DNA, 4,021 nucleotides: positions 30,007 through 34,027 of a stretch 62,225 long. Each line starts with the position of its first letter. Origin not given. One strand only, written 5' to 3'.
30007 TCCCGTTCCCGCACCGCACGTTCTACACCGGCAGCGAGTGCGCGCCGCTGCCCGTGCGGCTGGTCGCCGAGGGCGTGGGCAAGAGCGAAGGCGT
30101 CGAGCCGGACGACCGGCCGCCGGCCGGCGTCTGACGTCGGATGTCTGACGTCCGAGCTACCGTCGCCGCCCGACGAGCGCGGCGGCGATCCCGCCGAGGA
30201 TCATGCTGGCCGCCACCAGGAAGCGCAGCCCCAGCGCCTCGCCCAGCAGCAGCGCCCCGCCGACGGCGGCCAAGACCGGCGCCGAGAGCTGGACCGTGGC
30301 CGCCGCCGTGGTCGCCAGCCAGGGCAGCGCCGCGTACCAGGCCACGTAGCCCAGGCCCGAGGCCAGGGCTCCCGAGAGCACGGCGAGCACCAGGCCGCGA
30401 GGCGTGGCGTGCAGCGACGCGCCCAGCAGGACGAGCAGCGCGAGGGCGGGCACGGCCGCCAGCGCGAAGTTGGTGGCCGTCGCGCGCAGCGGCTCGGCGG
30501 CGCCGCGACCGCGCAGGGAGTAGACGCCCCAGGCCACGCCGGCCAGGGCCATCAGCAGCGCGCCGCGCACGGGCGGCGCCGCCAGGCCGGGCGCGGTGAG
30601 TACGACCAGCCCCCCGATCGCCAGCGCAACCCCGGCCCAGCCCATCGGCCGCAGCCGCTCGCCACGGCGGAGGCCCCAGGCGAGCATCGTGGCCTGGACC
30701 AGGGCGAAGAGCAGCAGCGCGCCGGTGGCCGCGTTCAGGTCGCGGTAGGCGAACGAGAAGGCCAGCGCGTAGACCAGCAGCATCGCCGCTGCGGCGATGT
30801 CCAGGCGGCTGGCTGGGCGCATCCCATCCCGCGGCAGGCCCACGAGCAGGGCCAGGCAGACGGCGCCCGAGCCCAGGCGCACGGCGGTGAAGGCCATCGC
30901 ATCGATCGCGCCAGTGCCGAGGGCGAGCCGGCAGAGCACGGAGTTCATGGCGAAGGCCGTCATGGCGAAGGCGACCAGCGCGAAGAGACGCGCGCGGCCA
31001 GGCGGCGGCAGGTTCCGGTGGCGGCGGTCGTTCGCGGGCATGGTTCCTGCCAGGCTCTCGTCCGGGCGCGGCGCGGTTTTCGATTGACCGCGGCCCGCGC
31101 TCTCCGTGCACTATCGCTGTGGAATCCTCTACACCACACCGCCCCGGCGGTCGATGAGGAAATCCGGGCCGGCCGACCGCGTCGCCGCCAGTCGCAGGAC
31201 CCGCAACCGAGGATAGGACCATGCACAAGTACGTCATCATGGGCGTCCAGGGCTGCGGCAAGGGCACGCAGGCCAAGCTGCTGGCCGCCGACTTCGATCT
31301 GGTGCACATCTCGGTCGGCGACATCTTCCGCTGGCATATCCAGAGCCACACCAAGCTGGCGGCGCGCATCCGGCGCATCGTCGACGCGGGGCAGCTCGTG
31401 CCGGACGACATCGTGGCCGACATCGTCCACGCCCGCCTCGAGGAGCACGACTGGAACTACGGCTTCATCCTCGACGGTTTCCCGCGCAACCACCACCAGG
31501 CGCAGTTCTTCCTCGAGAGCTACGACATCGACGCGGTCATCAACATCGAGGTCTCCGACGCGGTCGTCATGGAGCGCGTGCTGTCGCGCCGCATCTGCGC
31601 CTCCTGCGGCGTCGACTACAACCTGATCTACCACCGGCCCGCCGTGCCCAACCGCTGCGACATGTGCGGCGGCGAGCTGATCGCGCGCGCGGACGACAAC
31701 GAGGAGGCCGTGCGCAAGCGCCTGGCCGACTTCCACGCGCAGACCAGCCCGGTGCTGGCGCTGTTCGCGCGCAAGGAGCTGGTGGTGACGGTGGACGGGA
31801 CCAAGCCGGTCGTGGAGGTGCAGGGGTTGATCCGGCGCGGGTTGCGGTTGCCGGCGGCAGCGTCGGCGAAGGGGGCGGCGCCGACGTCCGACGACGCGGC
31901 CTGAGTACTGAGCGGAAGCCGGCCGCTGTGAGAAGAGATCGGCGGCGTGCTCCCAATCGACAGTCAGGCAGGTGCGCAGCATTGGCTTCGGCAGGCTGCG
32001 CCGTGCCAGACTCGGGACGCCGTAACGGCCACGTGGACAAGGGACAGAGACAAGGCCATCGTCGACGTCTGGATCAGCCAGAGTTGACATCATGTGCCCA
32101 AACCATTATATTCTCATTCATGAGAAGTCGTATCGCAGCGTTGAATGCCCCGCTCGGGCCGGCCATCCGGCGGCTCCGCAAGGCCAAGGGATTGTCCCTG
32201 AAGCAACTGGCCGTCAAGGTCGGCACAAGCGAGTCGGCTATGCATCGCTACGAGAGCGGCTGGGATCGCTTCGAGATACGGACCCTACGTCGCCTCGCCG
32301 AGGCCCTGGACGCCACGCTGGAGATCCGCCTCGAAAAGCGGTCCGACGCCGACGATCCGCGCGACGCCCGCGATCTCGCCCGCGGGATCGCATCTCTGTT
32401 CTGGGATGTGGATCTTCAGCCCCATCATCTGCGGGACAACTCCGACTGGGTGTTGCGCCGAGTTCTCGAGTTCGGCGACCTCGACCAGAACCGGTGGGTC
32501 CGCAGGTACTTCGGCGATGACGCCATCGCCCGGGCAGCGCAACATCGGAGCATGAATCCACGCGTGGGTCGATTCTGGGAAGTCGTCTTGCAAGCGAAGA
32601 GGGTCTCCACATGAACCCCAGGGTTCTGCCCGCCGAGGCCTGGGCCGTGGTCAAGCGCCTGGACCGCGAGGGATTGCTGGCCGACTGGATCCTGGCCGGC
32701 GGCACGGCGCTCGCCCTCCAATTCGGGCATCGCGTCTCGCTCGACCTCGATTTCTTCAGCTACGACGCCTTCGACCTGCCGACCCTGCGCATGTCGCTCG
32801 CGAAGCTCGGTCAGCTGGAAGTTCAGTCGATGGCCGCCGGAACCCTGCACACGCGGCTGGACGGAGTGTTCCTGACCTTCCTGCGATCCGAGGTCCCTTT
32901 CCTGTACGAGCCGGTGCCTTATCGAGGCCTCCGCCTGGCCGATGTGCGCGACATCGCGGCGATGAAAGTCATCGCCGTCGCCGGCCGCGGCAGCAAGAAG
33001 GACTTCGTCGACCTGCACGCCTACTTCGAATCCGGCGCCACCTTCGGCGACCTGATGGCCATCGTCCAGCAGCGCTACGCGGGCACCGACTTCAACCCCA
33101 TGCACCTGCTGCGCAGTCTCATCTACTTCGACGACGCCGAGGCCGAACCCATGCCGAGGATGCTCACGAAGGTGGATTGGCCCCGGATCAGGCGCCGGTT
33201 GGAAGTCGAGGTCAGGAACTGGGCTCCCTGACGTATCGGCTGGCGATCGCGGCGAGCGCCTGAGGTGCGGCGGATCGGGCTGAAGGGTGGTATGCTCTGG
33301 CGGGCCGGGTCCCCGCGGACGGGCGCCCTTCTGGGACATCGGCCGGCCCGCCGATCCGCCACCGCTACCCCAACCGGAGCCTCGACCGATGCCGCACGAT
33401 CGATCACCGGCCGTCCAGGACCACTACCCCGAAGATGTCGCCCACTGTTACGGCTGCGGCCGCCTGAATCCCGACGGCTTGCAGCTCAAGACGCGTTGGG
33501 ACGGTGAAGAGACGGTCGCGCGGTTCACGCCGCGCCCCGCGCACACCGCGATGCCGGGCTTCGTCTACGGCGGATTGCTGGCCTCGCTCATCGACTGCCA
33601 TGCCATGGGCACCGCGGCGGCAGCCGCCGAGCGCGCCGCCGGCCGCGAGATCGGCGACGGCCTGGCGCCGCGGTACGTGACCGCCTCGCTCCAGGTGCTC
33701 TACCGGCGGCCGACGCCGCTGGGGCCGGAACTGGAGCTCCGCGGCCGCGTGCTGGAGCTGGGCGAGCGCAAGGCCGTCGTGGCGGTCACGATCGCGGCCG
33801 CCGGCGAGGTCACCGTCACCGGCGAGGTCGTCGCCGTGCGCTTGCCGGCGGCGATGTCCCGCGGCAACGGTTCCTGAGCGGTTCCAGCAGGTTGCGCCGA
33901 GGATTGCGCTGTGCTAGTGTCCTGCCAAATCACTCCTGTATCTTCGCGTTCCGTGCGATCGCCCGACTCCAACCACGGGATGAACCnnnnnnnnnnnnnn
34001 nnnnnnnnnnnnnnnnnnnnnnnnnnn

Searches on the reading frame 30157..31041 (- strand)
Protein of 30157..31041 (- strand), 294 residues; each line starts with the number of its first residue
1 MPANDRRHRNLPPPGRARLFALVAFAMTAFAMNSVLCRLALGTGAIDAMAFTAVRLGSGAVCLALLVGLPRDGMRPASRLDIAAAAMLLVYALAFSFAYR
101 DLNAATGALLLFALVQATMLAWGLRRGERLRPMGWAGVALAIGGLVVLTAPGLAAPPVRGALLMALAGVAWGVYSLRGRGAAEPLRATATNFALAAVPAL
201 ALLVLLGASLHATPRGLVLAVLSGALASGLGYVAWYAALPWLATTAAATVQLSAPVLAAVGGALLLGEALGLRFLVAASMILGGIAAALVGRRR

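Call 37: search_protein_families(library=pfam, proteins=[window:30157-31041:-], max_evalue=0.001)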
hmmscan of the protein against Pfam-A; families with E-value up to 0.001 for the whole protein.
window:30157-31041:- (294 aa): 1 family
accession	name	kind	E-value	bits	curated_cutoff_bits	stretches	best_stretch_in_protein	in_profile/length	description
PF00892.27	EamA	-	2.9e-18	66.9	28.2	2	159-287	2-132/135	EamA-like transporter family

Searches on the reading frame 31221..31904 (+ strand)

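Call 37: search_protein_families(library=pfam, proteins=[window:31221-31904:+], max_evalue=0.001)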
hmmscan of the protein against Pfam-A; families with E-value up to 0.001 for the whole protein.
window:31221-31904:+ (227 aa): 4 families
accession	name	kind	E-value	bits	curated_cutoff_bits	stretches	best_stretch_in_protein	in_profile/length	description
PF00406.28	ADK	-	1.4e-42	145.8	26.8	1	6-185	1-149/151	Adenylate kinase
PF13207.12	AAA_17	-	4.1e-22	79.4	27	1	7-124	1-123/136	AAA domain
PF05191.20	ADK_lid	-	9.1e-13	48.3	26.6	1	123-158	1-36/36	Adenylate kinase, active site lid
PF13238.12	AAA_18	-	1.6e-05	25.8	29.4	1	5-124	2-112/128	AAA domain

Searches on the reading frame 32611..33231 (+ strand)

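Call 37: search_protein_families(library=pfam, proteins=[window:32611-33231:+], max_evalue=0.001)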
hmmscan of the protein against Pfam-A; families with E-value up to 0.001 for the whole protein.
window:32611-33231:+ (206 aa): 1 family
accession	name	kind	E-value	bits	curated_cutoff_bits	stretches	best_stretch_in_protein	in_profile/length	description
PF08843.17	AbiEii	-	1.2e-16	61.8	22.5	2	88-202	113-228/238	Nucleotidyl transferase AbiEii toxin, Type IV TA system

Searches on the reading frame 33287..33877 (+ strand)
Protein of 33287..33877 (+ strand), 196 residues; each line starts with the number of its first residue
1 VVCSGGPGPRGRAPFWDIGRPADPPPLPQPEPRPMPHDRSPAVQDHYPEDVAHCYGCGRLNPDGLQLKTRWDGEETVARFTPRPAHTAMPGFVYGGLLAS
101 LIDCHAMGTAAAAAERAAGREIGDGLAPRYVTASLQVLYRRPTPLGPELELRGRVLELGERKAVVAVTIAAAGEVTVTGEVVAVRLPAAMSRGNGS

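Call 37: search_protein_families(library=pfam, proteins=[window:33287-33877:+], max_evalue=0.001)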
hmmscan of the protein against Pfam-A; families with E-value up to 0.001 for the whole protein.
window:33287-33877:+ (196 aa): 2 families
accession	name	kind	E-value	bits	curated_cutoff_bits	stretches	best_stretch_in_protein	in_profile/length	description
PF03061.28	4HBT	-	6e-09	36.5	20.6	1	91-175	2-76/79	Thioesterase superfamily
PF13622.12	4HBT_3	-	0.00014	22.4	24.3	0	108-179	18-78/83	Acyl-CoA thioesterase N-terminal domain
